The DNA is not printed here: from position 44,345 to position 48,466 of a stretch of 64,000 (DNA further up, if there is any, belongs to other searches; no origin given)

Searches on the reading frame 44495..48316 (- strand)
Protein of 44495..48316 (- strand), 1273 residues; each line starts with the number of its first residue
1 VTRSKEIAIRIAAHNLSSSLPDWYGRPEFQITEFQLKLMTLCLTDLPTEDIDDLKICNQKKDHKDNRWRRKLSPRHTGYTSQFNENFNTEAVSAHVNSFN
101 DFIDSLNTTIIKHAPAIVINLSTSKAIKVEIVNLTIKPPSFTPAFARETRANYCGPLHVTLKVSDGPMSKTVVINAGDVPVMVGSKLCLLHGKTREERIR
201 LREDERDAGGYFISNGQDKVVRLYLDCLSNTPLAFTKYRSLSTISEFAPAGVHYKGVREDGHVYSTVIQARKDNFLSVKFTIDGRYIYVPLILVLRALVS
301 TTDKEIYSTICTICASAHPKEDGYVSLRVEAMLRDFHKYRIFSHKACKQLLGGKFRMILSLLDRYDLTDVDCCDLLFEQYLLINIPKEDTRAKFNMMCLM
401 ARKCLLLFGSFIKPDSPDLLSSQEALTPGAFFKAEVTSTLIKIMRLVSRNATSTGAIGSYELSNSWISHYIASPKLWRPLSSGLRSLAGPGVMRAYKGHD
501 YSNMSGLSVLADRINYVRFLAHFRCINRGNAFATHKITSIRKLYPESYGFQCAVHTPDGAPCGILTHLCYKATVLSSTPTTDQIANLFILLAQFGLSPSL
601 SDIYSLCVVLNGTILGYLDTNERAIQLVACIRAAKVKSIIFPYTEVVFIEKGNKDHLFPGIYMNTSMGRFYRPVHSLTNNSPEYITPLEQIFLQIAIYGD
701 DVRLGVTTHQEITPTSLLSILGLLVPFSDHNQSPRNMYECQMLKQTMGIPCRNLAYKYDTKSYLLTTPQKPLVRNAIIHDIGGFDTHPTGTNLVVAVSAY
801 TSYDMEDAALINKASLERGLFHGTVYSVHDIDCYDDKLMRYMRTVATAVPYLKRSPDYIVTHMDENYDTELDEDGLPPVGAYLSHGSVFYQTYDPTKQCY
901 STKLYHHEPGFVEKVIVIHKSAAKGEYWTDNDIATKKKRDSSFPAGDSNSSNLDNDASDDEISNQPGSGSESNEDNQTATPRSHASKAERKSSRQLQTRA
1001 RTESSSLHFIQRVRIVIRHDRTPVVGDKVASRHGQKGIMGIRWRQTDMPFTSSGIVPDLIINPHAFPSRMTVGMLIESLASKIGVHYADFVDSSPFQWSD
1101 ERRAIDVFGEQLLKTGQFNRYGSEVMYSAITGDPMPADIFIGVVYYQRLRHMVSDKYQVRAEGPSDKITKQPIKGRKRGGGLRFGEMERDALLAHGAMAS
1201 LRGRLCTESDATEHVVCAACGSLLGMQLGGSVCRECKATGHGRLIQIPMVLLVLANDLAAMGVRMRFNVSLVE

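Call 22: search_protein_families(library=pfam, proteins=[window:44495-48316:-], max_evalue=0.01)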
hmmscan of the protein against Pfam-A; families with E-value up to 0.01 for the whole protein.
window:44495-48316:- (1273 aa): 7 families
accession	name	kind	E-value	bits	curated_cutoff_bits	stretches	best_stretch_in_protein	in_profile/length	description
PF00562.33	RNA_pol_Rpb2_6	-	6.1e-118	394.6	23.4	1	724-1178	4-373/373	RNA polymerase Rpb2, domain 6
PF04565.21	RNA_pol_Rpb2_3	-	5.1e-24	84.7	21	1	510-574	2-68/68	RNA polymerase Rpb2, domain 3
PF04563.20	RNA_pol_Rpb2_1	-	2.1e-19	70.3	28.2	1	91-346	2-156/203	RNA polymerase beta subunit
PF04560.25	RNA_pol_Rpb2_7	-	1.1e-18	67.8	32.1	1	1180-1268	1-85/87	RNA polymerase Rpb2, domain 7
PF06883.17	RNA_pol_Rpa2_4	-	7.6e-10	39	27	1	616-672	2-58/58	RNA polymerase I, Rpa2 specific domain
PF04561.19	RNA_pol_Rpb2_2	-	0.00025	21.2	21.7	1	288-420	51-184/190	RNA polymerase Rpb2, domain 2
PF04566.18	RNA_pol_Rpb2_4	-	0.0068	16.9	28.7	0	608-674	1-58/62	RNA polymerase Rpb2, domain 4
